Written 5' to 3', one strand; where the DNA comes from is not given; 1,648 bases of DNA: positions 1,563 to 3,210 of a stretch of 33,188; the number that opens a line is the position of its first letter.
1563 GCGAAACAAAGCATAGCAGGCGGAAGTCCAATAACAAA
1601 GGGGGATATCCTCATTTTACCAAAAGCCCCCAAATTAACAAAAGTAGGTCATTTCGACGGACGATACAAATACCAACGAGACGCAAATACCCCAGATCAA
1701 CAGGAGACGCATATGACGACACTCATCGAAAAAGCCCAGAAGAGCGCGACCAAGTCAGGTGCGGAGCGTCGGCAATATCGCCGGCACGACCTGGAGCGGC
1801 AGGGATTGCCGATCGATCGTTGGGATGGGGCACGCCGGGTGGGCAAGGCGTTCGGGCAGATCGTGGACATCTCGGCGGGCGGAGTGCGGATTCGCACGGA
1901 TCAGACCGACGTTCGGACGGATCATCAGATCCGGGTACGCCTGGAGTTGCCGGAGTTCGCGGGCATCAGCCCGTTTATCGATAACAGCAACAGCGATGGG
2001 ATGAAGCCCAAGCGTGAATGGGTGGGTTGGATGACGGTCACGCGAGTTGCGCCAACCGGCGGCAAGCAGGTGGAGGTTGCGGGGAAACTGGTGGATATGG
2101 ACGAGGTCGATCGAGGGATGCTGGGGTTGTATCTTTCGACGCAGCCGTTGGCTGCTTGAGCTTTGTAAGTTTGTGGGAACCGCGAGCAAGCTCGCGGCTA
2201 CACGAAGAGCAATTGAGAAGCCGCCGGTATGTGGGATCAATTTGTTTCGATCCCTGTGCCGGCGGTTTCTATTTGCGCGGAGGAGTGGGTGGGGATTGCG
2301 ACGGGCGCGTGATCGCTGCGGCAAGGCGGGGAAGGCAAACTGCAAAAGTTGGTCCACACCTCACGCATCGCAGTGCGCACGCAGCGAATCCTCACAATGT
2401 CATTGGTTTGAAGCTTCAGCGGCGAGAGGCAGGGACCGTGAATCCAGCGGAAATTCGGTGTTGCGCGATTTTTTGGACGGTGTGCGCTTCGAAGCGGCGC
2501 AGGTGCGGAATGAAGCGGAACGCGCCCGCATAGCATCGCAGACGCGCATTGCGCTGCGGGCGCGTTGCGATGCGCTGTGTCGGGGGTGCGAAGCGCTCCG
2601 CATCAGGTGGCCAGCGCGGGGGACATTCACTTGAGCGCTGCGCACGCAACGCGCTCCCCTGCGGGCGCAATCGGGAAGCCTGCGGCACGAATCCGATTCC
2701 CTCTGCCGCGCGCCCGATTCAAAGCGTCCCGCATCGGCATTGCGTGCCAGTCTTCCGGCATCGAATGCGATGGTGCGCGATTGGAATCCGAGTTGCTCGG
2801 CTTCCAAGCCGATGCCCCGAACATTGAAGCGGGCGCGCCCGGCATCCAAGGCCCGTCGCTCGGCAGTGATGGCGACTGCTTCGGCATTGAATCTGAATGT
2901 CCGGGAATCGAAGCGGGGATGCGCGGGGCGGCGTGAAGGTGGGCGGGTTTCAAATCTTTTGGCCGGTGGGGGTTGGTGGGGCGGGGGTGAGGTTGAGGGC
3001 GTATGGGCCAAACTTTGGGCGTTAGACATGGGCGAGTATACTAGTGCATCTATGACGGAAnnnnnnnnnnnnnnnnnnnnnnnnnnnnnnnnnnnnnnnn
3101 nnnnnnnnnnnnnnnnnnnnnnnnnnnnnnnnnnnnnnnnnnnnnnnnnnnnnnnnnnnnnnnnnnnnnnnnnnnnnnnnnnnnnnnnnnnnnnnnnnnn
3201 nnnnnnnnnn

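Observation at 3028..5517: Single-gene SIR2 + STAND-like NTPase + helical sensor region: candidate NAD-depleting anti-phage sensor in an AT-shifted islet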

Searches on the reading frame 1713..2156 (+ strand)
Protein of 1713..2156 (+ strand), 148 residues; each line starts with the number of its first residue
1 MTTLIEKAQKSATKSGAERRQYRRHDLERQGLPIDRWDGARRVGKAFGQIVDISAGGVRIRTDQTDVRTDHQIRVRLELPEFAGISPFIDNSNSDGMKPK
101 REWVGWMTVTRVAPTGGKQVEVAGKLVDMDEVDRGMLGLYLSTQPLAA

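Call 33: search_protein_families(library=pfam, proteins=[window:1713-2156:+], max_evalue=0.01)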
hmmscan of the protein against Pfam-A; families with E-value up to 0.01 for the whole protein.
window:1713-2156:+ (148 aa): 1 family
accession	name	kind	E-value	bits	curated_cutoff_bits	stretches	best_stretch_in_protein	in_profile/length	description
PF07238.19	PilZ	-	1.1e-05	26.1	22.5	1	19-80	2-58/102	PilZ domain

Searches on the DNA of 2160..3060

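Call 63: search_rna_families(source=window, start=2160, end=3060, threshold=evalue, max_evalue=1)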
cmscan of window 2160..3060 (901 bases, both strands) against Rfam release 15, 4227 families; matches with E-value up to 1: 3.
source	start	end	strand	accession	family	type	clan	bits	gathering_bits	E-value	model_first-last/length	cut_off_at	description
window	2510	2578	-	RF03819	mir-Ro6-3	Gene; miRNA;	-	24.5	79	0.22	1-72/72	no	mir-Ro6-3 microRNA precursor family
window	2512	2578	+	RF03819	mir-Ro6-3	Gene; miRNA;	-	22.5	79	0.64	1-72/72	no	mir-Ro6-3 microRNA precursor family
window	2622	2768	+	RF01754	radC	Cis-reg;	-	19.7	40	0.21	1-149/149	no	radC RNA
